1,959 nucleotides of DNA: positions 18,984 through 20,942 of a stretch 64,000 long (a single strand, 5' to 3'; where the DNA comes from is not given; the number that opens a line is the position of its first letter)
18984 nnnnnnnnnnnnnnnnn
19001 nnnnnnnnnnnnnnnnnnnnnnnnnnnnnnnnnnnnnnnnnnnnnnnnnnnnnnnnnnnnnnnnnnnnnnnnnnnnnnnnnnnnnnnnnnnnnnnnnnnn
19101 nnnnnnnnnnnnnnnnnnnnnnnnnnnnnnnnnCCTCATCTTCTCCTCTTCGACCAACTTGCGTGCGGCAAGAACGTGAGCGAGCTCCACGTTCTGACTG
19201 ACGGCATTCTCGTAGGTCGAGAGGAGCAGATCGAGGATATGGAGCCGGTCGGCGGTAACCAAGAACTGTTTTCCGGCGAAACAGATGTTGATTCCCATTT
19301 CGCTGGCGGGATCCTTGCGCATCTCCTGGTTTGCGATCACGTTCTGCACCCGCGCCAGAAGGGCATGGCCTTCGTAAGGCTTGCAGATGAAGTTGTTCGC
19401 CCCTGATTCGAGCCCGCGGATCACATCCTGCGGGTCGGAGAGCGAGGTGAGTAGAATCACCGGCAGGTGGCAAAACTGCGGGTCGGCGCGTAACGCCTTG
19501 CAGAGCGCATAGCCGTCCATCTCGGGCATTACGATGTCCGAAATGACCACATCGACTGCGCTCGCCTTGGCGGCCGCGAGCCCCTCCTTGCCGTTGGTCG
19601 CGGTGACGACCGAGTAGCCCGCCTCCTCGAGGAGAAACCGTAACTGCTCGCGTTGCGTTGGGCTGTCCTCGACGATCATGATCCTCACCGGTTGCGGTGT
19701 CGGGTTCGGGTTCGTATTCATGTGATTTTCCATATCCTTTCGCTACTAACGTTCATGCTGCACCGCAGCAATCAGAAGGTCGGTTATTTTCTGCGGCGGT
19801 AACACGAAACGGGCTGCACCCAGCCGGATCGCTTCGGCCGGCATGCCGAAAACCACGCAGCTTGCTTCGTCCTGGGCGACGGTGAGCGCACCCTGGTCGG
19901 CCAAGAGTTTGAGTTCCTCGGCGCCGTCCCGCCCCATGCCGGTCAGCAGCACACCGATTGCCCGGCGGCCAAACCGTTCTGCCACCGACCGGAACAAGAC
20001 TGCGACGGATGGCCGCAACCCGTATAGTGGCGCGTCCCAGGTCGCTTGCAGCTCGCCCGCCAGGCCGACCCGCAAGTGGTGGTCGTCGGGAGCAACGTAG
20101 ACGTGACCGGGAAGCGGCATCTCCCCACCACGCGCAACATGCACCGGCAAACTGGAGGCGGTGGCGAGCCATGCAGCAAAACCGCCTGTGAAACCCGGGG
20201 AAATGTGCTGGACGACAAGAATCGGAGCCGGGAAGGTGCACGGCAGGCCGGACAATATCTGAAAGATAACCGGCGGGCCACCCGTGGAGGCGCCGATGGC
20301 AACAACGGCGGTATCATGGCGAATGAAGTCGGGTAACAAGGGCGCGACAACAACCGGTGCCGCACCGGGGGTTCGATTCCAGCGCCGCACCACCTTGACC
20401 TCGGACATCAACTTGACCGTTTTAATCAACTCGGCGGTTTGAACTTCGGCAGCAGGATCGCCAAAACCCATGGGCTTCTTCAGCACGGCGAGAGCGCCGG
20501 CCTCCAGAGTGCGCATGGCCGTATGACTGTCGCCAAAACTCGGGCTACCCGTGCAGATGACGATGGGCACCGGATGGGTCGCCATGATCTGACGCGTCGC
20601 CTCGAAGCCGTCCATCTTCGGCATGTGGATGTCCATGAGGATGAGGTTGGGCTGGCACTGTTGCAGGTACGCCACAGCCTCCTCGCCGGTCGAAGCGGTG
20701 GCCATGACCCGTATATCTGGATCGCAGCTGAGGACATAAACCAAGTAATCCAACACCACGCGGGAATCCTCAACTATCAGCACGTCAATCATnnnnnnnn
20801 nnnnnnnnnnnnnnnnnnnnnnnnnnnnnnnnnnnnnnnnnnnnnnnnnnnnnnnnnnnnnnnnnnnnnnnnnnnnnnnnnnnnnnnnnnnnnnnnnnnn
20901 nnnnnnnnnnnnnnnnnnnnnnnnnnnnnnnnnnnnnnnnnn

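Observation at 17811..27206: Wsp-like alternative chemosensory operon whose terminal output genes are truncated paralogues of a second signalling locus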

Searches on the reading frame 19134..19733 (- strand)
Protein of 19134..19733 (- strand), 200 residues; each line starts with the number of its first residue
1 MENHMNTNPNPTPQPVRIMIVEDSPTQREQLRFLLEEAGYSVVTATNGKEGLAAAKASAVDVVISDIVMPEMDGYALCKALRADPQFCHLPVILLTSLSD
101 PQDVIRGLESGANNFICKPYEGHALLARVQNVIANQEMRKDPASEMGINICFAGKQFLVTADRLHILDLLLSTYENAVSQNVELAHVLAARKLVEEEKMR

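Call 34: find_related_loci(query=window:19134-19733:-, collection=metagenome_contigs, flank=10000)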
Query window:19134-19733:- (200 aa) in metagenome_contigs; peptide patterns used: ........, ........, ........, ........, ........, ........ (x = any residue, [..] = any of these).
600 stretches matched a pattern (row limit reached: there are more); 548 encode a relative of the query (tblastn E <= 1e-3); the best 80 are kept; 80 distinct loci.
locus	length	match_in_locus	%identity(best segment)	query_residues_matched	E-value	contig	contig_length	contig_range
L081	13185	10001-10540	71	5-184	4e-87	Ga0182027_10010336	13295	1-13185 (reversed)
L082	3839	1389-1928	72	5-184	7e-87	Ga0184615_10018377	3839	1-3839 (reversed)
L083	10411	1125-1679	71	2-186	5e-85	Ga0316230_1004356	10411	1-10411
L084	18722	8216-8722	73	16-184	8e-84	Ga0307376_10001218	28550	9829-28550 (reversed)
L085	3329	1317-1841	57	12-186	6e-67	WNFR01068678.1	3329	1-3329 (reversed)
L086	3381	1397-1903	59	16-184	2e-66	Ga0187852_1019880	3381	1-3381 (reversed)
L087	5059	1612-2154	54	1-186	9e-65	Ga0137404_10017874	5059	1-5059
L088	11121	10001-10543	55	7-186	9e-65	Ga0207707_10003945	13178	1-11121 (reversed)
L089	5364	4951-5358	73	5-140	2e-64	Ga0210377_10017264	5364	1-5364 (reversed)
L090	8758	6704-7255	54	1-184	3e-64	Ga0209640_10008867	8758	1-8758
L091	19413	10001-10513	56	14-184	1e-63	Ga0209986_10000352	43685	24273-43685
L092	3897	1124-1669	53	9-187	4e-63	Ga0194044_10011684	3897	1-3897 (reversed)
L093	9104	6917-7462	54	2-186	5e-63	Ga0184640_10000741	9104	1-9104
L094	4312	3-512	55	17-186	3e-62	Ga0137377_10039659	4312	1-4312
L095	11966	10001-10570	54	5-194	5e-62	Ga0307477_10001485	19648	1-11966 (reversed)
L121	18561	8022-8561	47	5-184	8e-58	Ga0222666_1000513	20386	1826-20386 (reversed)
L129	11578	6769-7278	52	16-184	2e-56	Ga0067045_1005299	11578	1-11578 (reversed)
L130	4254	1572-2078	51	16-184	1e-56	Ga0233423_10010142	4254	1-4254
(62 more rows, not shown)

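Call 37: search_solved_structures(query=window:19134-19733:-, max_evalue=1e-8)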
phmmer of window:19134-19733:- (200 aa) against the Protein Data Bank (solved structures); distinct sequences matched with E-value up to 1e-8: 195 (the best 60 are shown).
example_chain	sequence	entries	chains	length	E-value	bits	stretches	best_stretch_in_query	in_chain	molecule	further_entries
3gt7_A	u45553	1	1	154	1.3e-34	122.4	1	17-154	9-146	Sensor protein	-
9g85_A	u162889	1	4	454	4.1e-32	114.2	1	16-133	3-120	Response regulator PleD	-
2wb4_A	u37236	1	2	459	4.2e-32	114.2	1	16-133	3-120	DIGUANYLATE CYCLASE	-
9g86_A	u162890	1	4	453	5e-32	114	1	16-133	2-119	Response regulator PleD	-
1w25_A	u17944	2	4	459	5.2e-32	113.9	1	16-133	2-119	STALKED-CELL DIFFERENTIATION CONTROLLING PROTEIN | RESPONSE REGULATOR PLED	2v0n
3t6k_A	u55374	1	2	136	1e-24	90.1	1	15-137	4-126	Response regulator receiver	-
12aw_A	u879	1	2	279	5.7e-23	84.5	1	12-137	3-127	HYBRID TWO-COMPONENT SYSTEM PROTEIN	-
1mvo_A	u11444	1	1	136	2.5e-22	82.3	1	17-146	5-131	PhoP response regulator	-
9xzo_A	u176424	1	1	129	8.6e-22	80.6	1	17-135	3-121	De novo protein M1X0B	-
9dvt_R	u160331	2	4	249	4.3e-21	78.3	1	17-135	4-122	DNA-binding dual master transcriptional regulator RpaA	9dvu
4hnr_A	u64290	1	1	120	7.6e-21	77.5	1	17-132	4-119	Chemotaxis protein CheY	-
4h60_A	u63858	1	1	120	7.7e-21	77.5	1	17-132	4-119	Chemotaxis protein CheY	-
3nhz_A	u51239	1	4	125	7.5e-20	74.3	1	16-131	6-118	Two component system transcriptional regulator mtrA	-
2gwr_A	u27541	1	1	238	1.5e-19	73.3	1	16-136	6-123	DNA-binding response regulator mtrA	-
2oqr_A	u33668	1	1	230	5.3e-19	71.5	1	17-150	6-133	Sensory transduction protein regX3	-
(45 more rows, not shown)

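Call 39: search_protein_families(library=pfam, proteins=[L129:6733-8118:+, L130:1557-2621:+, L121:8022-8780:+], max_evalue=0.001)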
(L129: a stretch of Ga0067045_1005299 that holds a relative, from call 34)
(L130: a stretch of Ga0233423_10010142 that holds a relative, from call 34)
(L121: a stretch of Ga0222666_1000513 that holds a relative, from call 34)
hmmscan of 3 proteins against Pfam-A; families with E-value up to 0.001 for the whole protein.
L129:6733-8118:+ (461 aa): 8 families
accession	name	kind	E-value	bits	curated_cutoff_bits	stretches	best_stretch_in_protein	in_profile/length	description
PF00990.26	GGDEF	-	2e-39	135.4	23.8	1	307-460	2-159/161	Diguanylate cyclase, GGDEF domain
PF00072.30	Response_reg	-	2.7e-26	92.3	30.2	1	15-127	1-111/111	Response regulator receiver domain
PF00989.32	PAS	-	1.6e-09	38.2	22.6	1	202-244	2-44/113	PAS fold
PF13426.13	PAS_9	-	1.4e-07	32.1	27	1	212-294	2-103/103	PAS domain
PF13188.13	PAS_8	-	3e-07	30.5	21.8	1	203-248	3-49/65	PAS domain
PF24820.1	Diguanyl_cycl_sensor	-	0.00013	22.3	28.1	1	208-245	3-40/109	Diguanylate cyclase-like sensor domain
PF08448.16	PAS_4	-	0.0003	21.4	23.1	1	211-247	5-41/110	PAS fold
PF23198.2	PDE8A_N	-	0.00072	19.9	29.6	0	23-128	21-130/147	PDE8A-like, N-terminal domain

L130:1557-2621:+ (354 aa): 2 families
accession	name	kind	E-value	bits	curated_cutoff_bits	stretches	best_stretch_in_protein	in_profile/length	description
PF00990.26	GGDEF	-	8.9e-36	123.5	23.8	1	199-353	1-158/161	Diguanylate cyclase, GGDEF domain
PF00072.30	Response_reg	-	4.3e-29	101.4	30.2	1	8-120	1-111/111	Response regulator receiver domain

L121:8022-8780:+ (252 aa): 2 families
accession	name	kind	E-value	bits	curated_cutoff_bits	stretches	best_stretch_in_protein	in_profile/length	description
PF00072.30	Response_reg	-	4.9e-30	104.4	30.2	1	14-125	1-110/111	Response regulator receiver domain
PF23198.2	PDE8A_N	-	0.00071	19.9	29.6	0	18-93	19-93/147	PDE8A-like, N-terminal domain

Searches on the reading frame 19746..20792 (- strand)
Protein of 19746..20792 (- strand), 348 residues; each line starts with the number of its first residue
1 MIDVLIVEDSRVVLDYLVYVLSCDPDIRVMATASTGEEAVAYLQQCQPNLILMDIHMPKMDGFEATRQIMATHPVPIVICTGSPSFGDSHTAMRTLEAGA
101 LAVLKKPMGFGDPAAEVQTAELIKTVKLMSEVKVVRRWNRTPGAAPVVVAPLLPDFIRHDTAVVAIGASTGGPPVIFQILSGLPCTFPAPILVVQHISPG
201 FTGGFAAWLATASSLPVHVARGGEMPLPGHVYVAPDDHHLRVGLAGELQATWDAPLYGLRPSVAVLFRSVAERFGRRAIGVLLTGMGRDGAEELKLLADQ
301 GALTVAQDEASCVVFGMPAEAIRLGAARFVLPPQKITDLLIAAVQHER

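Call 3: search_protein_families(library=pfam, proteins=[window:19746-20792:-], max_evalue=0.01)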
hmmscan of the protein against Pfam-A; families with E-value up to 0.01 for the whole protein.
window:19746-20792:- (348 aa): 2 families
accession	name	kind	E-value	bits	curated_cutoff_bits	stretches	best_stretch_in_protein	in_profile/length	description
PF01339.22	CheB_methylest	-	2.4e-60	203.7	24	1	164-339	1-173/174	CheB methylesterase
PF00072.30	Response_reg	-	2.9e-22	79.4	30.2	1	4-110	1-103/111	Response regulator receiver domain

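Call 38: search_protein_families(library=ncbifam, proteins=[window:19746-20792:-], max_evalue=0.00001)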
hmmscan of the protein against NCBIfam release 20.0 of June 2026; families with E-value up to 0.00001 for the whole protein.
window:19746-20792:- (348 aa): 60 families (the best 25 are shown)
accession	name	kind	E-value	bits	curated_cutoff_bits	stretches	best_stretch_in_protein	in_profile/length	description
NF009206.0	PRK12555.1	subfamily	1.6e-102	342.9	342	1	2-346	1-338/340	chemotaxis-specific protein-glutamate methyltransferase CheB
NF001965.0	PRK00742.1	subfamily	5.4e-91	305.4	293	1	2-346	4-355/357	chemotaxis-specific protein-glutamate methyltransferase CheB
NF041367.1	CheY_Halo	equivalog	5.5e-16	59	200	1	4-108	1-101/114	chemotaxis protein CheY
NF040689.1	MtrAB_MtrA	equivalog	3.8e-13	49.3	300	1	4-117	1-109/219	MtrAB system response regulator MtrA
TIGR02875.1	spore_0_A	equivalog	4.9e-13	48.9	200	1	2-118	3-119/262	sporulation transcription factor Spo0A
NF007135.0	PRK09581.1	equivalog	7.3e-13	48.1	474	1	30-109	29-108/457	PleD family two-component system response regulator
NF008469.0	PRK11361.1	equivalog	7.3e-13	48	714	1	3-127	6-126/461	acetoacetate metabolism transcriptional regulator AtoC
NF052445.1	RespRegMctR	equivalog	1.3e-12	47.5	300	1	2-74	2-74/205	two-component system response regulator MctR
NF007018.1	PRK09483.1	equivalog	1.5e-12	47.7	280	1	1-106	1-104/217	UvrY/SirA/GacA family response regulator transcription factor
NF011896.0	PRK15369.1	equivalog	3.3e-12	46.5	242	1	2-106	4-107/211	two component system response regulator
NF007935.0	PRK10651.1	equivalog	4.2e-12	45.7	250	1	3-108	8-111/216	two-component system response regulator NarL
NF045944.1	ResRegRpaBCyano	equivalog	5.3e-12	45.6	330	1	30-110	24-101/229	response regulator transcription factor RpaB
NF008296.0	PRK11083.1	equivalog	7.2e-12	45.2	273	1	3-119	5-116/228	two-component system response regulator CreB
NF008677.0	PRK11697.1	equivalog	1.3e-11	44.3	246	1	1-108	1-103/238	two-component system response regulator BtsR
NF040534.1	resp_reg_YycF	equivalog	1.4e-11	44.1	340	1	4-118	3-112/231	response regulator YycF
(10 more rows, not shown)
